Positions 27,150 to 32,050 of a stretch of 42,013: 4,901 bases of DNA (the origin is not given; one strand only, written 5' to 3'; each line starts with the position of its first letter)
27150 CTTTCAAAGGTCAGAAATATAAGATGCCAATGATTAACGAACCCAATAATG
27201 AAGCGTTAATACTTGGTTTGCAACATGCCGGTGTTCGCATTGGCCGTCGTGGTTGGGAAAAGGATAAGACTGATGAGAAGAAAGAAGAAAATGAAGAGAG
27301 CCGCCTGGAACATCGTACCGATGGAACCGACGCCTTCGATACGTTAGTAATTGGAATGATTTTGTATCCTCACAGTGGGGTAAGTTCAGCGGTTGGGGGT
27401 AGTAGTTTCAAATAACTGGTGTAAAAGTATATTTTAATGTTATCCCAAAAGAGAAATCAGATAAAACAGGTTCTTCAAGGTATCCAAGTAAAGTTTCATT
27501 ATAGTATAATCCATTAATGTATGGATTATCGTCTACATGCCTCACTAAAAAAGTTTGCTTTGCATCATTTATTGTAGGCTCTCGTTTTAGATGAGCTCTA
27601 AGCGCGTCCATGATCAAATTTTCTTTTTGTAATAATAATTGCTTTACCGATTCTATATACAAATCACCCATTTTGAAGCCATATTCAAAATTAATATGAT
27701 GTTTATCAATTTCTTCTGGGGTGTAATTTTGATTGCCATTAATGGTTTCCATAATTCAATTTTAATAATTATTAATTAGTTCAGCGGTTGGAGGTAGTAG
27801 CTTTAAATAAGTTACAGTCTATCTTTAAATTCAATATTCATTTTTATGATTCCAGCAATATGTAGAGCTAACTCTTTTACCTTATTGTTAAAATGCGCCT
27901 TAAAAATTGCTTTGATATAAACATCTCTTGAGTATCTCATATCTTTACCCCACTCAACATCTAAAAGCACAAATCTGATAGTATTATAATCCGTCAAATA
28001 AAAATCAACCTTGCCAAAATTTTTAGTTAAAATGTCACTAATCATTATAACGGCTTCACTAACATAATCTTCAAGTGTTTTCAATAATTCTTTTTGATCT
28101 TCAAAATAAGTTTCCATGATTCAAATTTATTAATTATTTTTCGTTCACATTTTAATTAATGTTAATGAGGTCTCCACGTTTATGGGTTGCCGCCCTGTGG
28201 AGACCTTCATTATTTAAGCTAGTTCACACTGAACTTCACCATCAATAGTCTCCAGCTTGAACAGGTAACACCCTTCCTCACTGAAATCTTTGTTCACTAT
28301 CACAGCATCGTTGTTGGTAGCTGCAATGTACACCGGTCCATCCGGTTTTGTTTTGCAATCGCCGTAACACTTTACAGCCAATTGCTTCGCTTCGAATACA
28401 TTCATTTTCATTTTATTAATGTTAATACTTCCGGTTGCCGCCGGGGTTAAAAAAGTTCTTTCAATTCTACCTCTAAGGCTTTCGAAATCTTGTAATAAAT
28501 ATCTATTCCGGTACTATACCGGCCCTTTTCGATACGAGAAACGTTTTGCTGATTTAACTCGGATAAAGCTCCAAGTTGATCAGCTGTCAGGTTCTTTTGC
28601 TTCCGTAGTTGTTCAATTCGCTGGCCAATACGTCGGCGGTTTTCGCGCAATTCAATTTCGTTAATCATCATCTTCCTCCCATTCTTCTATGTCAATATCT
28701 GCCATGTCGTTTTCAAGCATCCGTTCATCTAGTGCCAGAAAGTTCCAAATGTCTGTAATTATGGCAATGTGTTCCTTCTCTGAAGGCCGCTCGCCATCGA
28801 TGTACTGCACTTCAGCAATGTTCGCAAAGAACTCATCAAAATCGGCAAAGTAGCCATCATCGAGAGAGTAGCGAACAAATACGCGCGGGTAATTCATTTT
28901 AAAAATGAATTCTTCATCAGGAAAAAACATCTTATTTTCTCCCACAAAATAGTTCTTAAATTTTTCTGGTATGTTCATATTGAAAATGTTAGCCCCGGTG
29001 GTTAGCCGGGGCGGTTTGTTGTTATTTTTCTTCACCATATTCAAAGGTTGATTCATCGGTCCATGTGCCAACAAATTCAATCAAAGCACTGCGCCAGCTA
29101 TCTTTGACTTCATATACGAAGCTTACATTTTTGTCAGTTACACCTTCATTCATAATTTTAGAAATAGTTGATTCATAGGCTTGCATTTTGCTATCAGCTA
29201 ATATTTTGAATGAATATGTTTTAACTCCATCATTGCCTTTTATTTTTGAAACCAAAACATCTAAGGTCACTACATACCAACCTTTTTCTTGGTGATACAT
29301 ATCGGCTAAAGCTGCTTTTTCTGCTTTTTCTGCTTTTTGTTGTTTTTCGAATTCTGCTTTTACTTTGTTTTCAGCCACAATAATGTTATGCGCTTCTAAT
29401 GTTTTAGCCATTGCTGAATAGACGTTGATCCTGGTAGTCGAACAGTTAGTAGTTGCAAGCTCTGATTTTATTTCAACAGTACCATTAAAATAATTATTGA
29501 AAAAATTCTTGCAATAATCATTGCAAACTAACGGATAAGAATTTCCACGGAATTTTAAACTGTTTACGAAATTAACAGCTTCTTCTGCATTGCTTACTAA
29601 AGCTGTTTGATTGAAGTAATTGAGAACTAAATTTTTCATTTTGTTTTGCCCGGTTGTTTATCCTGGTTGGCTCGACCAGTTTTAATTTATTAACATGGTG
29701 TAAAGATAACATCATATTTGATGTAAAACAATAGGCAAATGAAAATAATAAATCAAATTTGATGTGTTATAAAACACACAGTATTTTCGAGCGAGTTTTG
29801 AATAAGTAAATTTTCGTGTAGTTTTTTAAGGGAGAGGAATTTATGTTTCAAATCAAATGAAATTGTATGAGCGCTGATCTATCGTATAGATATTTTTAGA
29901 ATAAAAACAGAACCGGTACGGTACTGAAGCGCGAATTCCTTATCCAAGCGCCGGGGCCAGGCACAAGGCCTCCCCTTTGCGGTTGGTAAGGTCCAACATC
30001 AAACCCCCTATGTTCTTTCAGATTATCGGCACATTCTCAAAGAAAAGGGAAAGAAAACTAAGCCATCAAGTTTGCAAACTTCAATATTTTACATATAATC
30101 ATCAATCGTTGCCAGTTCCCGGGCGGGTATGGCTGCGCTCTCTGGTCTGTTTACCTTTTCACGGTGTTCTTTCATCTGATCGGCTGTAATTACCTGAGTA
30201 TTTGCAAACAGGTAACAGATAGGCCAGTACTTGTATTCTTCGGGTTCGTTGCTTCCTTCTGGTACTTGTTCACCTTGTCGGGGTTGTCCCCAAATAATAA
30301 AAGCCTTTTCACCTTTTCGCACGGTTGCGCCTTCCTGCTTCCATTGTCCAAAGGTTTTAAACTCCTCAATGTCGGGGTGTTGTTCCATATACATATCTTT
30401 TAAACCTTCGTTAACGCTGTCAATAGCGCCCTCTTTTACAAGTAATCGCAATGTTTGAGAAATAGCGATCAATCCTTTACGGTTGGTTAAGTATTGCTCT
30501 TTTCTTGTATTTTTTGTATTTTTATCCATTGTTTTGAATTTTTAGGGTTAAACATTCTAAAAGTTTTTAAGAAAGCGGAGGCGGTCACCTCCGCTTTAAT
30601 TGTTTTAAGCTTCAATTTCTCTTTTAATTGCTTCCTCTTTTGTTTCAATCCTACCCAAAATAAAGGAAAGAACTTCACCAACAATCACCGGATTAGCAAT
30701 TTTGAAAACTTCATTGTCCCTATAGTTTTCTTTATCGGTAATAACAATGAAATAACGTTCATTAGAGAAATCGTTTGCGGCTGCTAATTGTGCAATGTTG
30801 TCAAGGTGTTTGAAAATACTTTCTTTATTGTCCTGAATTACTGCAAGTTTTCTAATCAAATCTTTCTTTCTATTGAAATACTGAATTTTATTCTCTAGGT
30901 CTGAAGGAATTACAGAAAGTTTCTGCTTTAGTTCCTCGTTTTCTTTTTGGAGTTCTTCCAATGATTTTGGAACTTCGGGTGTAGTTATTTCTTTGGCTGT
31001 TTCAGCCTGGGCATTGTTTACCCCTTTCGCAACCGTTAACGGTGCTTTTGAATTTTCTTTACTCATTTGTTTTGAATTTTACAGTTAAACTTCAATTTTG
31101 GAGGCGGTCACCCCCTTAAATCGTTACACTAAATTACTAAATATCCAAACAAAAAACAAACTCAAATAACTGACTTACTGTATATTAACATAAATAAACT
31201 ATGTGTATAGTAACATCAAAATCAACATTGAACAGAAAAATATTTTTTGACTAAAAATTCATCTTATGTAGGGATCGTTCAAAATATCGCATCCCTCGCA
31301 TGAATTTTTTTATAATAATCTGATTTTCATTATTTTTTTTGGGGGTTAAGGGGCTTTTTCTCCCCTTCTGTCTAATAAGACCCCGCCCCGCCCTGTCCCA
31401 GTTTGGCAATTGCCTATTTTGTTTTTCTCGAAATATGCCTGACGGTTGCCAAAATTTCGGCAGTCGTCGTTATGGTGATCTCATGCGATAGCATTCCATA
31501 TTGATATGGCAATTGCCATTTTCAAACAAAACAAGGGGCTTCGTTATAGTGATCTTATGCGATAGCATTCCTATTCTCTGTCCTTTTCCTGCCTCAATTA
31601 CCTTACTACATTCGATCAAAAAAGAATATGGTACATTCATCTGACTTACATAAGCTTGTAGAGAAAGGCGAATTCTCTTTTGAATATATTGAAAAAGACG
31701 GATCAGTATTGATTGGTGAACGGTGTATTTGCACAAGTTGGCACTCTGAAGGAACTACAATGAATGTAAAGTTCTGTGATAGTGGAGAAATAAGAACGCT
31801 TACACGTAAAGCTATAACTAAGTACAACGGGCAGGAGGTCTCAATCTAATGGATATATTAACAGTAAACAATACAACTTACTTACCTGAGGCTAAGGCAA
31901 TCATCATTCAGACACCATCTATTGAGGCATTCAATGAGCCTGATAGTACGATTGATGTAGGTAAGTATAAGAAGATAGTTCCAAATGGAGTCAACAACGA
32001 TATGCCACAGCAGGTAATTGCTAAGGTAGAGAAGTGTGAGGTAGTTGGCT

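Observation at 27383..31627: Opposite-strand accessory island wedged between terminase and portal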

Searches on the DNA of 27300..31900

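Call 38: search_rna_families(source=window, start=27300, end=31900, threshold=evalue, max_evalue=1, show_alignments=2)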
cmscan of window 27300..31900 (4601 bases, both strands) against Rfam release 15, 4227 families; matches with E-value up to 1: 2.
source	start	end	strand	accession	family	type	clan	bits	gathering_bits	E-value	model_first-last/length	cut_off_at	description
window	30354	30390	-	RF01342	CRISPR-DR32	Gene; CRISPR;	-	26.8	48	0.12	1-37/37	no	CRISPR RNA direct repeat element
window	30567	30603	+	RF03189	mir-1175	Gene; miRNA;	-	19.8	51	0.61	1-72/72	no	mir-1175 microRNA precursor family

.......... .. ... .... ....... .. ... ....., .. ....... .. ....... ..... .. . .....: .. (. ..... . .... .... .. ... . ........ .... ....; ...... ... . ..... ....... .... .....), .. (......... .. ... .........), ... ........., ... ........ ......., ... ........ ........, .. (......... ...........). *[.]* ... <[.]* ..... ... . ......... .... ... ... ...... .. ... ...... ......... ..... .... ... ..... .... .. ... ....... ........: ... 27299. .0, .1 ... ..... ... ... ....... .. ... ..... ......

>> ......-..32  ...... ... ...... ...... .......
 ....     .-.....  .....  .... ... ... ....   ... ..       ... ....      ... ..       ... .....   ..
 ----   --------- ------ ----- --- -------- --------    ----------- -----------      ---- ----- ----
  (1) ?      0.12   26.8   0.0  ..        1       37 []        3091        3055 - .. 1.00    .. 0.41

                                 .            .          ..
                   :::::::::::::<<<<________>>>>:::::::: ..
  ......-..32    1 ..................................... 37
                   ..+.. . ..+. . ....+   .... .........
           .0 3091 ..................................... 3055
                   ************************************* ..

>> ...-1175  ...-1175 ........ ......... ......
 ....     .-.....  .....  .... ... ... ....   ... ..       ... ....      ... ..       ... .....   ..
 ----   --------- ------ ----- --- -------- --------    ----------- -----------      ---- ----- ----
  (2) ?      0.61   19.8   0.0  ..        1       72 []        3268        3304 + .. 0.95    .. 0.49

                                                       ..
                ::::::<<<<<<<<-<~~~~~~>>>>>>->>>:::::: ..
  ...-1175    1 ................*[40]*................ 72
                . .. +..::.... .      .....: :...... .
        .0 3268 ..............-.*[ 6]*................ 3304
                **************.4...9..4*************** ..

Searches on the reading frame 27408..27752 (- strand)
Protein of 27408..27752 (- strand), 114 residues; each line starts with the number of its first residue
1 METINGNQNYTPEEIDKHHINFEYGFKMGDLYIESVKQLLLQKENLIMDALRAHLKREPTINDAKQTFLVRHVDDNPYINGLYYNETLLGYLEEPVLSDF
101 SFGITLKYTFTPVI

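Call 3: search_protein_families(library=pfam, max_evalue=0.1, proteins=[window:27408-27752:-])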
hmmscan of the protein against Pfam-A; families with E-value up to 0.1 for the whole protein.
window:27408-27752:- (114 aa): 0 families

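Call 4: search_protein_families(library=phrogs, max_evalue=0.01, proteins=[window:27408-27752:-])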
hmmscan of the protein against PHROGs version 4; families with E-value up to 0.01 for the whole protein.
window:27408-27752:- (114 aa): 0 families

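Call 17: list_cluster_members(proteins=[window:27411-27752:-, window:27815-28117:-, window:28217-28411:-, window:28450-28671:-, window:28664-28978:-, window:29025-29639:-, window:30092-30529:-, window:30608-31066:-, window:25805-27412:+, window:31849-33207:+])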
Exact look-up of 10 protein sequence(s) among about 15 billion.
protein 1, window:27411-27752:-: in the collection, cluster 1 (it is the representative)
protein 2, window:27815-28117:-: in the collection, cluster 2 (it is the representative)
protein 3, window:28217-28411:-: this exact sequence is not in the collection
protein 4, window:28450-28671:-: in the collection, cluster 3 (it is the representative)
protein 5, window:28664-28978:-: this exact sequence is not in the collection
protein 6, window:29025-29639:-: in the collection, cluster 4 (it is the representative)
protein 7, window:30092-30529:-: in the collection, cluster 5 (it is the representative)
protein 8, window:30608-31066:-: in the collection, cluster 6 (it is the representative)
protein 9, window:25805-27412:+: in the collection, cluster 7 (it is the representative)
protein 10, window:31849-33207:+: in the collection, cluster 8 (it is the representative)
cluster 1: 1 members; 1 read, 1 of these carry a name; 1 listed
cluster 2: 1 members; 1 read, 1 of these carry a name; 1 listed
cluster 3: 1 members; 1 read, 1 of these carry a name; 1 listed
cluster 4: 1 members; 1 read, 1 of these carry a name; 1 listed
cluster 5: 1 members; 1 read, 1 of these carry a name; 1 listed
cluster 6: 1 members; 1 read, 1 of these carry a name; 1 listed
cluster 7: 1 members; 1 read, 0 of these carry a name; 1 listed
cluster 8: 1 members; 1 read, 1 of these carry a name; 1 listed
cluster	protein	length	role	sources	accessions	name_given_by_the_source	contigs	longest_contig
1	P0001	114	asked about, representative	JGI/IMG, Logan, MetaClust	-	\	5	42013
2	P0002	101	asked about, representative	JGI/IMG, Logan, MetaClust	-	\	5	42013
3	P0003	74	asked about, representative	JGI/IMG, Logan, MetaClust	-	\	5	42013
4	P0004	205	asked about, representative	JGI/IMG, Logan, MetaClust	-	\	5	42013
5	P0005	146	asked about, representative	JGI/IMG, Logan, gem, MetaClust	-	\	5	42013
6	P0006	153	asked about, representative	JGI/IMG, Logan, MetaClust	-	\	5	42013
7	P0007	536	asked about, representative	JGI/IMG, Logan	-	-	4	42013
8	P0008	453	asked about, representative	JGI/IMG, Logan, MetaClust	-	\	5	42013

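Call 18: search_protein_families(library=padloc, max_evalue=0.1, proteins=[window:27411-27752:-])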
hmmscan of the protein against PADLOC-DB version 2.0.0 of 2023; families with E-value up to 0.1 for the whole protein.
window:27411-27752:- (114 aa): 0 families

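Call 82: search_protein_families(library=ncbifam, max_evalue=0.05, proteins=[window:27411-27752:-])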
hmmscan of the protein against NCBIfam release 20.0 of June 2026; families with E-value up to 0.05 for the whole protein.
window:27411-27752:- (114 aa): 0 families

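Call 99: find_related_loci(query=window:27411-27752:-, collection=viral_contigs, flank=4000)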
Query window:27411-27752:- (114 aa) in viral_contigs; peptide patterns used: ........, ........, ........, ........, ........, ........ (x = any residue, [..] = any of these).
16 stretches matched a pattern, but none encodes a relative of the query by tblastn (E <= 1e-3).

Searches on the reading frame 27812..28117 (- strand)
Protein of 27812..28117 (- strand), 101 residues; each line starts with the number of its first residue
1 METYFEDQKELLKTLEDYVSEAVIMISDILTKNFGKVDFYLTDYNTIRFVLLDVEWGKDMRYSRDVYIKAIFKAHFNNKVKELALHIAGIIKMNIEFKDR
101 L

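Call 3: search_protein_families(library=pfam, max_evalue=0.1, proteins=[window:27812-28117:-])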
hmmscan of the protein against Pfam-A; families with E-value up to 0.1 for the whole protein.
window:27812-28117:- (101 aa): 1 family
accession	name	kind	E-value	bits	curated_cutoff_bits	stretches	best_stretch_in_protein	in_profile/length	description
PF00434.23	VP7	-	0.06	12.9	25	1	20-82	14-77/336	Glycoprotein VP7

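Call 4: search_protein_families(library=phrogs, max_evalue=0.01, proteins=[window:27812-28117:-])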
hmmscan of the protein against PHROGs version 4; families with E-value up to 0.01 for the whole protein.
window:27812-28117:- (101 aa): 1 family
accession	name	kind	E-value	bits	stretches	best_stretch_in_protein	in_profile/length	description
phrog_23349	-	unknown function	0.0033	18.1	1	23-67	23-66/175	-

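Call 18: search_protein_families(library=padloc, max_evalue=0.1, proteins=[window:27815-28117:-])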
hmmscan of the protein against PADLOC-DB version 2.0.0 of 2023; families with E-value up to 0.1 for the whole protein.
window:27815-28117:- (101 aa): 0 families

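Call 82: search_protein_families(library=ncbifam, max_evalue=0.05, proteins=[window:27815-28117:-])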
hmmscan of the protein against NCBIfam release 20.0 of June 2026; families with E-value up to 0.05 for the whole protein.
window:27815-28117:- (101 aa): 0 families

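Call 100: find_related_loci(query=window:27815-28117:-, collection=viral_contigs, flank=4000)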
Query window:27815-28117:- (101 aa) in viral_contigs; peptide patterns used: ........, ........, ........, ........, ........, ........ (x = any residue, [..] = any of these).
3 stretches matched a pattern, but none encodes a relative of the query by tblastn (E <= 1e-3).

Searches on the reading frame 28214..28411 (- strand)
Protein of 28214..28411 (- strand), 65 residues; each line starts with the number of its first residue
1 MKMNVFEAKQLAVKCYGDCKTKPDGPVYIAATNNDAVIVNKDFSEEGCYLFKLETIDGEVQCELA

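Call 3: search_protein_families(library=pfam, max_evalue=0.1, proteins=[window:28214-28411:-])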
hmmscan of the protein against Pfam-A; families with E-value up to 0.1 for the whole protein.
window:28214-28411:- (65 aa): 0 families

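Call 4: search_protein_families(library=phrogs, max_evalue=0.01, proteins=[window:28214-28411:-])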
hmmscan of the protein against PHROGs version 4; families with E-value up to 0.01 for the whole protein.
window:28214-28411:- (65 aa): 0 families

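Call 18: search_protein_families(library=padloc, max_evalue=0.1, proteins=[window:28217-28411:-])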
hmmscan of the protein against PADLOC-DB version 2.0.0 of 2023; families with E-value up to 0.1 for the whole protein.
window:28217-28411:- (65 aa): 0 families

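Call 82: search_protein_families(library=ncbifam, max_evalue=0.05, proteins=[window:28217-28411:-])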
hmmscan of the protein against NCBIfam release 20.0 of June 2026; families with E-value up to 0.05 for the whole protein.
window:28217-28411:- (65 aa): 0 families

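Call 101: find_related_loci(query=window:28217-28411:-, collection=viral_contigs, flank=4000)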
Query window:28217-28411:- (65 aa) in viral_contigs; peptide patterns used: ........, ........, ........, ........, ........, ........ (x = any residue, [..] = any of these).
7 stretches matched a pattern, but none encodes a relative of the query by tblastn (E <= 1e-3).

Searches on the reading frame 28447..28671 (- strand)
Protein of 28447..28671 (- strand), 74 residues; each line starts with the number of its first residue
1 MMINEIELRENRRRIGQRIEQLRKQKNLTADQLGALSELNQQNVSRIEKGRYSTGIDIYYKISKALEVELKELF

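Call 3: search_protein_families(library=pfam, max_evalue=0.1, proteins=[window:28447-28671:-])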
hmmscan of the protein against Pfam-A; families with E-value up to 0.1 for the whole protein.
window:28447-28671:- (74 aa): 7 families
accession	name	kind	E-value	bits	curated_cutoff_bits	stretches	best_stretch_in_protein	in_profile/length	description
PF01381.28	HTH_3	-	3e-11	43.6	23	1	19-73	1-55/55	Helix-turn-helix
PF13560.12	HTH_31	-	4.3e-07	30.6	27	1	15-54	2-42/64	Helix-turn-helix domain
PF12844.13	HTH_19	-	5.6e-07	29.8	30.2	1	16-74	1-59/64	Helix-turn-helix domain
PF13443.12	HTH_26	-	5.9e-05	23.7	22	1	18-74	1-58/63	Cro/C1-type HTH DNA-binding domain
PF13744.12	HTH_37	-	6.3e-05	23.1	27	1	9-53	13-57/80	Helix-turn-helix domain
PF02403.27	Seryl_tRNA_N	-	0.0036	18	28.2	1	6-71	32-98/108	Seryl-tRNA synthetase N-terminal domain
PF13413.12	HTH_25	-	0.072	13.4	24.6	1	20-53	3-36/62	Helix-turn-helix domain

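Call 4: search_protein_families(library=phrogs, max_evalue=0.01, proteins=[window:28447-28671:-])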
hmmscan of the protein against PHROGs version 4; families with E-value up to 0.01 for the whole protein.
window:28447-28671:- (74 aa): 14 families
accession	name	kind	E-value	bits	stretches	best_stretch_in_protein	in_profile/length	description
phrog_3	-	transcription regulation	2.3e-10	41.8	1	8-74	82-146/430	transcriptional repressor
phrog_8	-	transcription regulation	5.6e-10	40.2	1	7-73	69-135/346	transcriptional regulator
phrog_4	-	transcription regulation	6e-09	36.4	1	11-73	133-191/400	transcriptional repressor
phrog_5823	-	transcription regulation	1.7e-08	35.1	1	12-74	4-67/404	transcriptional regulator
phrog_2967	-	transcription regulation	2.9e-07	31.2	1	10-74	6-70/225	transcriptional regulator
phrog_2328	-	transcription regulation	6.1e-07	30.3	1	4-71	5-72/128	transcriptional repressor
phrog_1373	-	transcription regulation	7.1e-07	30.3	1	12-70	63-119/166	transcriptional regulator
phrog_2439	-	transcription regulation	3.1e-06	27.3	1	15-69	8-62/367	transcriptional regulator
phrog_147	-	transcription regulation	0.00052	21.3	1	14-63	4-54/100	transcriptional regulator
phrog_9908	-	DNA, RNA and nucleotide metabolism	0.00065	19.9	1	12-53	11-52/282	DNA binding protein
phrog_35195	-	unknown function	0.0011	19.7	1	15-74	3-63/159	-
phrog_29047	-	unknown function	0.0023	18.9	1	21-71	98-148/159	-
phrog_3951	-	unknown function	0.0038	17.8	1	8-64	238-294/301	-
phrog_1124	-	transcription regulation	0.0096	16.5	0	17-64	11-57/177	transcriptional regulator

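Call 18: search_protein_families(library=padloc, max_evalue=0.1, proteins=[window:28450-28671:-])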
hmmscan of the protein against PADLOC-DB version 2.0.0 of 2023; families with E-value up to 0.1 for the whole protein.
window:28450-28671:- (74 aa): 20 families
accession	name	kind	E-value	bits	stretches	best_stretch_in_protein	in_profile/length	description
PDLC02926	HTH_VI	-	2.4e-09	35.3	1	15-74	2-61/92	-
PDLC03665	Control_protein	-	9.5e-09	33.4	1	12-73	6-68/77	control protein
PDLC04142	capH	-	1.1e-07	30.9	1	14-73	6-65/103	capH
PDLC03664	Control_protein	-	1.2e-07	30.1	1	14-74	13-73/74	control protein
PDLC03954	RmrA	-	4.9e-07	27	1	15-70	11-66/380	-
PDLC03947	RmrA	-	2.6e-06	24.5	1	8-69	5-66/383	-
PDLC03951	RmrA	-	4.2e-06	24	1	16-70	10-64/400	-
PDLC03666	Control_protein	-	7.1e-06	24.4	1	12-74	4-66/77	control protein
PDLC04775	PDC-M69A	-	5.9e-05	21.5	1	14-73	7-66/113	-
PDLC03946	RmrA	-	0.0004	17.2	1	17-68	5-56/357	-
PDLC03952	RmrA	-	0.00041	17.3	1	9-67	17-75/395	-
PDLC03949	RmrA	-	0.00052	17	1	17-70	5-58/363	-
PDLC03944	RmrA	-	0.00055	17.1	1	15-67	7-59/384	-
PDLC03945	RmrA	-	0.00076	16.7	1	15-71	3-59/394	-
PDLC03953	RmrA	-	0.0019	15.5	1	15-68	6-59/373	-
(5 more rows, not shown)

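Call 82: search_protein_families(library=ncbifam, max_evalue=0.05, proteins=[window:28450-28671:-])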
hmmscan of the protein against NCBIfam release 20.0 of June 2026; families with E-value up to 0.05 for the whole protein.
window:28450-28671:- (74 aa): 16 families
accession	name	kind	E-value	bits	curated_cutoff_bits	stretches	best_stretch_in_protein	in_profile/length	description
TIGR03070.1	couple_hipB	subfamily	5e-08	32.8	71.65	1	14-70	2-58/58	type II toxin-antitoxin system Y4mF family antitoxin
NF041951.1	phage_RstR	subfamily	6.5e-08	32.8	80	1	15-73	3-61/108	RstR family transcriptional repressor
NF046032.1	TransRegSlrRBacil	equivalog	2.6e-07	30.8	250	1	15-74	2-62/149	HTH-type transcriptional regulator SlrR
NF006015.0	PRK08154.1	subfamily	1.2e-06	27.9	204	1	13-73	29-89/314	anaerobic benzoate catabolism transcriptional regulator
NF047948.1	male_kill_WMK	equivalog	7.2e-06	25.7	300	1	9-73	157-221/300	WO male-killing family protein Wmk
NF007408.0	PRK09943.1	equivalog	4.4e-05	23.1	211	1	13-74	6-67/185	HTH-type transcriptional regulator PuuR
TIGR03830.1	CxxCG_CxxCG_HTH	subfamily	8.9e-05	22.3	61.8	1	2-52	53-103/127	type II TA system antitoxin MqsA family protein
TIGR00270.2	TIGR00270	equivalog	0.00022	21.1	110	1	16-72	77-133/159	multiprotein bridging factor aMBF1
NF058600.1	TransRegSco1979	equivalog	0.00076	18.6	350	1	13-56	7-50/280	Sco1979 family transcriptional regulator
NF007271.0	PRK09726.1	equivalog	0.0013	18.7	79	1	17-70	15-68/88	type II toxin-antitoxin system antitoxin HipB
NF007257.0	PRK09706.1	subfamily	0.0031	17.3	101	1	12-66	3-57/135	transcriptional repressor DicA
NF052239.1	antitox_spr1629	equivalog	0.0041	16.3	335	1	15-71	3-59/377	spr1629 family repressor/antitoxin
NF003162.0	PRK04140.1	equivalog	0.0048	16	263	1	16-71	128-183/317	transcriptional regulator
NF041575.1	antitoxPezA_Strep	equivalog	0.0072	16.3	290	1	15-68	2-55/158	type II toxin-antitoxin system antitoxin PezA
NF038139.1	Reg_Aceta_RamB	equivalog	0.019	13.6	700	1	15-69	3-57/465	acetate metabolism transcriptional regulator RamB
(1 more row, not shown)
